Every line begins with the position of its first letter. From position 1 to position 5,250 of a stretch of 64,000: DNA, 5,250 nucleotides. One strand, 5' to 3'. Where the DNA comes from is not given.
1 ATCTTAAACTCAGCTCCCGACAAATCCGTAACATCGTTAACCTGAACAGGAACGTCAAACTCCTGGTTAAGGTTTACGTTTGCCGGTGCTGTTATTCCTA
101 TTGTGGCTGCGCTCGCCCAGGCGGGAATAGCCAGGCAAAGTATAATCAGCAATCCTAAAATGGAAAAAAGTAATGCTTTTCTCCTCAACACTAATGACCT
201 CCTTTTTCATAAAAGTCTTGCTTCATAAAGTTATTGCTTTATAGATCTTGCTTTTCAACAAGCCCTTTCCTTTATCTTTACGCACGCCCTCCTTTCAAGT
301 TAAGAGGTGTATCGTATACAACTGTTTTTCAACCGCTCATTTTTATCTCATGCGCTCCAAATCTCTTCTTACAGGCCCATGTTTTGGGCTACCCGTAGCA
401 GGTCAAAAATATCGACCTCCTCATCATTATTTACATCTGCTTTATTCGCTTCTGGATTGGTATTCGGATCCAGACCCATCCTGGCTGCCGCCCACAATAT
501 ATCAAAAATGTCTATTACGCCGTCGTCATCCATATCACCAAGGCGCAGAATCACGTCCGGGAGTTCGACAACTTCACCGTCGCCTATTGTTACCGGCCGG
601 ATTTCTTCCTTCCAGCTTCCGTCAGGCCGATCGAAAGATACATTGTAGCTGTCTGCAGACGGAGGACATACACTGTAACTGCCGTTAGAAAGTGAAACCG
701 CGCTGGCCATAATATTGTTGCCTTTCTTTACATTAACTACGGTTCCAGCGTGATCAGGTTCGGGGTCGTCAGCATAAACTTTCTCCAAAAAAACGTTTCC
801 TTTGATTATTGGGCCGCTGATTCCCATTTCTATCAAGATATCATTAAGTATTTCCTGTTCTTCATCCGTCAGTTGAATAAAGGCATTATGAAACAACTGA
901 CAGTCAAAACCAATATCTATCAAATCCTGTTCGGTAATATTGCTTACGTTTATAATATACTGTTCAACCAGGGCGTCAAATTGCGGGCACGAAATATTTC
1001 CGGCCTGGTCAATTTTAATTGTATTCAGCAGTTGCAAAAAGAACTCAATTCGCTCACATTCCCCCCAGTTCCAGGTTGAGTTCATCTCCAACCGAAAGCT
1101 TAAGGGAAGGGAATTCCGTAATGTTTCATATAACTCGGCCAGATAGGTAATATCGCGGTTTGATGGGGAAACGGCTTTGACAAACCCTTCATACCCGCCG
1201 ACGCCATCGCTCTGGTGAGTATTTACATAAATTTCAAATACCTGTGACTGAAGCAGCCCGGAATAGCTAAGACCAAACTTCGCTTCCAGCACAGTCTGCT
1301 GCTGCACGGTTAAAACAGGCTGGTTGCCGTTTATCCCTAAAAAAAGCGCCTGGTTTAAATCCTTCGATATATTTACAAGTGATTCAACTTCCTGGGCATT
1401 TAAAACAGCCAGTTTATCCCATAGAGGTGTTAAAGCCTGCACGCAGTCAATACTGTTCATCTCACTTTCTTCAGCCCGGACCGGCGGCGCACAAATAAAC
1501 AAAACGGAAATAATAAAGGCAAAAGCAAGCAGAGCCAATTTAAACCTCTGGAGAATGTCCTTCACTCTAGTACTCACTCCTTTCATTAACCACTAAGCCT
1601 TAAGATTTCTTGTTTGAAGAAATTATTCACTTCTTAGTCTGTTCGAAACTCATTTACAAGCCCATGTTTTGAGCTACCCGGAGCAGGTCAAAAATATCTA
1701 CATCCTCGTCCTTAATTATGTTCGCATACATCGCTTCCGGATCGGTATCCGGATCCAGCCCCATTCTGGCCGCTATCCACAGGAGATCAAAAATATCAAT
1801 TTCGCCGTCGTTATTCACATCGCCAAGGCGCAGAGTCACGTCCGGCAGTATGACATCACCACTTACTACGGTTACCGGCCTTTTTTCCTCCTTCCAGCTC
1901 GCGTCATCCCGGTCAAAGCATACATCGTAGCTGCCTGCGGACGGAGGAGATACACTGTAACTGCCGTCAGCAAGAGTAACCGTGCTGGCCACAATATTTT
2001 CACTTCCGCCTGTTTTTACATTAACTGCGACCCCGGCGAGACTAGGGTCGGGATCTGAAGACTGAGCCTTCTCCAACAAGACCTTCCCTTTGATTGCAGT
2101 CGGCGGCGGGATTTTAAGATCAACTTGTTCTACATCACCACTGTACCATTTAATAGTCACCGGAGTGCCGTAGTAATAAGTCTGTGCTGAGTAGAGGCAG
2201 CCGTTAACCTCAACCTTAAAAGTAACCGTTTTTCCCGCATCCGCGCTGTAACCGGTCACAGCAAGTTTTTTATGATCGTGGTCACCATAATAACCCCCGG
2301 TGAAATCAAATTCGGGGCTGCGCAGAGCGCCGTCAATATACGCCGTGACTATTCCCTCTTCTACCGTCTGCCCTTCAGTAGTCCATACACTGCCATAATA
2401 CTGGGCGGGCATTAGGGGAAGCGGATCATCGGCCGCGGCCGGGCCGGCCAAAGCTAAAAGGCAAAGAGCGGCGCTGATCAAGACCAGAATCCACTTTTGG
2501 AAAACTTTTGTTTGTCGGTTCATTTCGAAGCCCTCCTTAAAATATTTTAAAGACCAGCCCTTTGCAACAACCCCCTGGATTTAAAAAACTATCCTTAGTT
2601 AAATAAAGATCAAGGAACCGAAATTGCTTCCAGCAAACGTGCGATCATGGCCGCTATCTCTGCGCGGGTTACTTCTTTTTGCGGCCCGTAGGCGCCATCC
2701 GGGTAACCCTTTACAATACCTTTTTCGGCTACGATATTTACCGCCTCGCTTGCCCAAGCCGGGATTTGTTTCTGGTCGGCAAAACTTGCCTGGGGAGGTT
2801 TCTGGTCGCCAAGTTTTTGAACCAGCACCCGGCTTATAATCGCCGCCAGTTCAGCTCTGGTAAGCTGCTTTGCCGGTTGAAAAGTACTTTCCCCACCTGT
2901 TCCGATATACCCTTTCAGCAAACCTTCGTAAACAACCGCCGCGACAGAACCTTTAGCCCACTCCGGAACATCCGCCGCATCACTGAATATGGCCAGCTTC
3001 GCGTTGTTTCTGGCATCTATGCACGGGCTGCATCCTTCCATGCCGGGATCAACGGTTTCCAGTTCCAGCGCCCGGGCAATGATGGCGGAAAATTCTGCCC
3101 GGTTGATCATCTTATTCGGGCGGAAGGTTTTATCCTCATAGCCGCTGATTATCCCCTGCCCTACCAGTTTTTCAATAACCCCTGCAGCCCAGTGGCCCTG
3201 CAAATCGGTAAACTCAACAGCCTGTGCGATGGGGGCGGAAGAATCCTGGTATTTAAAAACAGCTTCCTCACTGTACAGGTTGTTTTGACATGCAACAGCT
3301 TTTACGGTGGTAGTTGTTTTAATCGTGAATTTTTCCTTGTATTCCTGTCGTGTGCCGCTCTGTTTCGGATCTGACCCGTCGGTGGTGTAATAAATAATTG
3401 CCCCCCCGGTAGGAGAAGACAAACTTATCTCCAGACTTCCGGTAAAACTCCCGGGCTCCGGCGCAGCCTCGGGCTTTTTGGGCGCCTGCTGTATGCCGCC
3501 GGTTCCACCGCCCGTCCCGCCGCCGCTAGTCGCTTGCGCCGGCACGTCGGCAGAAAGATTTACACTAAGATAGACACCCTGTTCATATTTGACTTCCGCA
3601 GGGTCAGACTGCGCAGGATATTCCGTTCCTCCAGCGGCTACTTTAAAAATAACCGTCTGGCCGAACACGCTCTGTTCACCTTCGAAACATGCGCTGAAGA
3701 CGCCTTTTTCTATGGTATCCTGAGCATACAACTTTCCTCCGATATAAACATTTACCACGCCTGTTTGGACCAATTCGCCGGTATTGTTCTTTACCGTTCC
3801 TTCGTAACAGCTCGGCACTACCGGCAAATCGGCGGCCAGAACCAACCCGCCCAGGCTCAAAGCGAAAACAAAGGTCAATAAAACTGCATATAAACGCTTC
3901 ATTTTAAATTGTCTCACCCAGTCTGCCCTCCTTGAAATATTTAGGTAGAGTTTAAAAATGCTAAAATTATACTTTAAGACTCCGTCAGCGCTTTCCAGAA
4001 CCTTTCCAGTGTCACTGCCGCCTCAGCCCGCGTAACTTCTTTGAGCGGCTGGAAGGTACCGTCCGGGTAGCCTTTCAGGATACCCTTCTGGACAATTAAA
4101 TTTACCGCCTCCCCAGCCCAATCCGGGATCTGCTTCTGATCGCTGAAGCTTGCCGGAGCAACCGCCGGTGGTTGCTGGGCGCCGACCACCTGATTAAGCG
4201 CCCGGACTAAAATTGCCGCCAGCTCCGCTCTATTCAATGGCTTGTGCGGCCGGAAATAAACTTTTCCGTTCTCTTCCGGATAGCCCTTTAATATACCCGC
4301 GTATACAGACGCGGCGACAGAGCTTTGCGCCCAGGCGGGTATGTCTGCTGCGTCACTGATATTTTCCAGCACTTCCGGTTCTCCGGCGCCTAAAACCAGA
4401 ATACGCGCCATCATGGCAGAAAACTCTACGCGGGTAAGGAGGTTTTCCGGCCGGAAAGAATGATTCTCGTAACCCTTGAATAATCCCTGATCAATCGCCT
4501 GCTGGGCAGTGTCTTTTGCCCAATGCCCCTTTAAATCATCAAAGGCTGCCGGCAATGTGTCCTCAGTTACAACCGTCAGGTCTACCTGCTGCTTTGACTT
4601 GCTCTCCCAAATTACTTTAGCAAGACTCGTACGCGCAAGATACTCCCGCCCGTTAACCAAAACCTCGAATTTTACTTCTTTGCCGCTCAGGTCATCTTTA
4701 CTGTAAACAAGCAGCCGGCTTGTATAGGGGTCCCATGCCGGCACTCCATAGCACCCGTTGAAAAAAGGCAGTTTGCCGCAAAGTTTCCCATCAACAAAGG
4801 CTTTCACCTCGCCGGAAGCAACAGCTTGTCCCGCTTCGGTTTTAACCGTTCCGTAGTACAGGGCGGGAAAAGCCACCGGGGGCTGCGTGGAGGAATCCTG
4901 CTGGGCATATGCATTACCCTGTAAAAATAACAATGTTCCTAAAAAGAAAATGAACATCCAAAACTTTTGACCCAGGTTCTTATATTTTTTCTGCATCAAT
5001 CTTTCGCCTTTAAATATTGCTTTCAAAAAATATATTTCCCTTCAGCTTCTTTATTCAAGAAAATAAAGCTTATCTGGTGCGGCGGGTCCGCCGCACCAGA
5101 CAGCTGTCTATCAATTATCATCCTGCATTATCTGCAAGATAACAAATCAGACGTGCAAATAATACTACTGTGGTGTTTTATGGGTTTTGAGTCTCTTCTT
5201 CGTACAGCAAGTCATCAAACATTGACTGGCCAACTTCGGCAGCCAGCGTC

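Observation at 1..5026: Non-cellulosomal cohesin-dockerin plus SLH surface-assembly operon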

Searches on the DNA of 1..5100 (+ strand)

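Call 8: search_dna_similar(query=window:1-5100:+, collection=plasmids, mode=near)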
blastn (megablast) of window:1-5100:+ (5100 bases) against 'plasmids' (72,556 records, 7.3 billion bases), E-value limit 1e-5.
No match.

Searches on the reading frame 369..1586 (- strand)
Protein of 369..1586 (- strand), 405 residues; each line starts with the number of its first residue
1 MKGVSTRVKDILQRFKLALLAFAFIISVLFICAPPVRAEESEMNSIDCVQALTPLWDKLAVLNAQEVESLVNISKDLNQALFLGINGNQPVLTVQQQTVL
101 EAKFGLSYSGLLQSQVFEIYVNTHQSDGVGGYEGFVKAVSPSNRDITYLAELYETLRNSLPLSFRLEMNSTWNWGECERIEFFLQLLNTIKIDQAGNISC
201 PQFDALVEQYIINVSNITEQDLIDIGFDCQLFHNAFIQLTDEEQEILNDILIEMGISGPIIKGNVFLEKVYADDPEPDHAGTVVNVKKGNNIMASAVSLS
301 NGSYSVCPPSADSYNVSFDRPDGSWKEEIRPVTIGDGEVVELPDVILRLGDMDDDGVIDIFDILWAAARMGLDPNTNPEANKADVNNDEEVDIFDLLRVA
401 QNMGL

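Call 4: search_protein_families(library=pfam, proteins=[window:369-1586:-], max_evalue=0.1)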
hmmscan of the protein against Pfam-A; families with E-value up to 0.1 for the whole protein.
window:369-1586:- (405 aa): 2 families
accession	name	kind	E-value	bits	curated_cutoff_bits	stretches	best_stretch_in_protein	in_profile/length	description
PF00404.24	Dockerin_1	-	3.1e-06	27.7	22.9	1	349-402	1-55/57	Dockerin type I domain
PF13620.12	CarboxypepD_reg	-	0.065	14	32.3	0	281-346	16-80/82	Carboxypeptidase regulatory-like domain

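Call 6: find_encoding_contigs(protein=window:369-1586:-, flank=10000, max_places=6)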
Protein window:369-1586:- (405 aa): 1 contig read that carries it; 1 place shown.
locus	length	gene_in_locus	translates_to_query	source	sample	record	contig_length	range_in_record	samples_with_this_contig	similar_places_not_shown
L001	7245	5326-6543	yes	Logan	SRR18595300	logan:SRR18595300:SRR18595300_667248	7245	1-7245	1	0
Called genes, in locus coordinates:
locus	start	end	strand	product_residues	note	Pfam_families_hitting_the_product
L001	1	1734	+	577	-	?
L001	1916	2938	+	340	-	PF00395:SLH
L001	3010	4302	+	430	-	PF13290:CHB_HEX_C_1, PF13287:Fn3_assoc, PF00395:SLH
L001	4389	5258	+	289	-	PF22904:NOMO1-like_2nd (weak)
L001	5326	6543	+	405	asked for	PF00404:Dockerin_1 (weak)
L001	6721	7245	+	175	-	?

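Call 11: find_related_loci(query=window:369-1586:-, collection=genome_contigs, flank=10000)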
Query window:369-1586:- (405 aa) in genome_contigs; peptide patterns used: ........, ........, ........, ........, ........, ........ (x = any residue, [..] = any of these).
66 stretches matched a pattern, but none encodes a relative of the query by tblastn (E <= 1e-3).

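Call 45: find_homologous_proteins(query=window:369-1586:-, max_evalue=0.001)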
Query window:369-1586:- (405 aa): 6 proteins with E <= 0.001 among 4435 candidates.
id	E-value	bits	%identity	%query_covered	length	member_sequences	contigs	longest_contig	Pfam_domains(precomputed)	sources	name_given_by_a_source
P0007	1.3e-267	905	100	100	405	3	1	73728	PF00404.25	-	-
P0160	4.2e-178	611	69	98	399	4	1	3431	PF00404.25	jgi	jgi:hypothetical protein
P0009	7.0e-177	606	69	98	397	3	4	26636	PF00404.25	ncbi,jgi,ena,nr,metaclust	ncbi:hypothetical protein DK28_0206590 [Peptococcaceae bacterium SCADC1_2_3]|nr:hypothetical protein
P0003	3.3e-54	203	65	41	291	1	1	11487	PF13620.13,PF22904.4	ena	-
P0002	1.3e-51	194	64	38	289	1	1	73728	PF22904.4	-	-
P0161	8.5e-6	43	31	36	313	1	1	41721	PF13620.13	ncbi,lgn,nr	ncbi:MAG: hypothetical protein JW934_22870 [Anaerolineae bacterium]|nr:hypothetical protein [Anaerol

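Call 49: search_protein_families(library=ncbifam, proteins=[window:369-1586:-], max_evalue=0.01)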
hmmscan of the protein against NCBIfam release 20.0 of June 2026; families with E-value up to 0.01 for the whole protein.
window:369-1586:- (405 aa): 0 families

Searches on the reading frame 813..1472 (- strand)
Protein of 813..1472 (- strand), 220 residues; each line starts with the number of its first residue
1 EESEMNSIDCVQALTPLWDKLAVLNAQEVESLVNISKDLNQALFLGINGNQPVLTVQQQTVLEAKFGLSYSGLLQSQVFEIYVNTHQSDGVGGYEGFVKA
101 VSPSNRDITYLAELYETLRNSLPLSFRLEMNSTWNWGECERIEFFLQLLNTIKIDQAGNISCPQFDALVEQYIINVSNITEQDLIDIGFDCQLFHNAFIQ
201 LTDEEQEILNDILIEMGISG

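Call 71: search_solved_structures(query=window:813-1472:-, max_evalue=1)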
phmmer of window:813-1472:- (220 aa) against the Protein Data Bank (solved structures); distinct sequences matched with E-value up to 1: 0.

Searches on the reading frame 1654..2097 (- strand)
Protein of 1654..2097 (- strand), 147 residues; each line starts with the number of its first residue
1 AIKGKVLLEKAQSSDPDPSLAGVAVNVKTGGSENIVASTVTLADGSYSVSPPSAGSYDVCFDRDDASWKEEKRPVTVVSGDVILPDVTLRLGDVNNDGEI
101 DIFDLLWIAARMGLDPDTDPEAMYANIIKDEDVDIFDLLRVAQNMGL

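Call 63: search_solved_structures(query=A5, max_evalue=1, show_alignments=2)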
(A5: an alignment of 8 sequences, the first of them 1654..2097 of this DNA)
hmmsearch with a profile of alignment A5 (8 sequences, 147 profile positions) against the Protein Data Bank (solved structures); distinct sequences matched with E-value up to 1: 53.
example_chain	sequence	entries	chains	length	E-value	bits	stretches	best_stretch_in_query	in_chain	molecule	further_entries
4u3s_B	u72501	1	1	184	6.5e-12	48.6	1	21-145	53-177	Cellulosomal scaffoldin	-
4wi0_B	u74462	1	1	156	1.8e-11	47.1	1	20-147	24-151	Cellulosomal scaffoldin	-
9c7v_B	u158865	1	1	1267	8.3e-11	45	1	16-84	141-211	BOS complex subunit NOMO2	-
10ps_A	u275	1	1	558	1e-09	41.4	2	15-64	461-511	Serine-aspartate repeat-containing protein D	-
2b59_B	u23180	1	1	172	3e-08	36.7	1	35-146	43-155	Cellulosomal scaffolding protein A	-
3kcp_A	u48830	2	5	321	1.3e-07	34.7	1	35-146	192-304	Cellulosomal-scaffolding protein A | Cellulosome anchoring protein cohesin region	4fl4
5k39_B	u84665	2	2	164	2.9e-07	33.5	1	21-142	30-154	Dockerin module from a protein of unknown function | Ig domain protein group 2 domain protein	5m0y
5g5d_B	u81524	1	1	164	4.2e-07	33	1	35-146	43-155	CELLULOSOMAL-SCAFFOLDING PROTEIN A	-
2y3n_B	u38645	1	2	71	6.2e-06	29.2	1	90-146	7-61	CELLULOSOMAL FAMILY-48 PROCESSIVE GLYCOSIDE HYDROLASE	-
3qrx_A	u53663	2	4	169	0.0014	21.5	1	87-144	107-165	Centrin | Caltractin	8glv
8vdk_A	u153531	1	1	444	0.0015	21.4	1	22-64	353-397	Serine-aspartate repeat-containing protein D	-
4fl4_A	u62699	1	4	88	0.0028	20.5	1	88-138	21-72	Glycoside hydrolase family 9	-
2ccl_B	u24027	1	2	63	0.0029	20.5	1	88-140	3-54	ENDO-1,4-BETA-XYLANASE Y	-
5lxv_B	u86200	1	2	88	0.0057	19.5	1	88-138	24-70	Carbohydrate-binding protein WP_009985128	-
1oqp_A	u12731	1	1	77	0.0083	19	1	88-144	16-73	Caltractin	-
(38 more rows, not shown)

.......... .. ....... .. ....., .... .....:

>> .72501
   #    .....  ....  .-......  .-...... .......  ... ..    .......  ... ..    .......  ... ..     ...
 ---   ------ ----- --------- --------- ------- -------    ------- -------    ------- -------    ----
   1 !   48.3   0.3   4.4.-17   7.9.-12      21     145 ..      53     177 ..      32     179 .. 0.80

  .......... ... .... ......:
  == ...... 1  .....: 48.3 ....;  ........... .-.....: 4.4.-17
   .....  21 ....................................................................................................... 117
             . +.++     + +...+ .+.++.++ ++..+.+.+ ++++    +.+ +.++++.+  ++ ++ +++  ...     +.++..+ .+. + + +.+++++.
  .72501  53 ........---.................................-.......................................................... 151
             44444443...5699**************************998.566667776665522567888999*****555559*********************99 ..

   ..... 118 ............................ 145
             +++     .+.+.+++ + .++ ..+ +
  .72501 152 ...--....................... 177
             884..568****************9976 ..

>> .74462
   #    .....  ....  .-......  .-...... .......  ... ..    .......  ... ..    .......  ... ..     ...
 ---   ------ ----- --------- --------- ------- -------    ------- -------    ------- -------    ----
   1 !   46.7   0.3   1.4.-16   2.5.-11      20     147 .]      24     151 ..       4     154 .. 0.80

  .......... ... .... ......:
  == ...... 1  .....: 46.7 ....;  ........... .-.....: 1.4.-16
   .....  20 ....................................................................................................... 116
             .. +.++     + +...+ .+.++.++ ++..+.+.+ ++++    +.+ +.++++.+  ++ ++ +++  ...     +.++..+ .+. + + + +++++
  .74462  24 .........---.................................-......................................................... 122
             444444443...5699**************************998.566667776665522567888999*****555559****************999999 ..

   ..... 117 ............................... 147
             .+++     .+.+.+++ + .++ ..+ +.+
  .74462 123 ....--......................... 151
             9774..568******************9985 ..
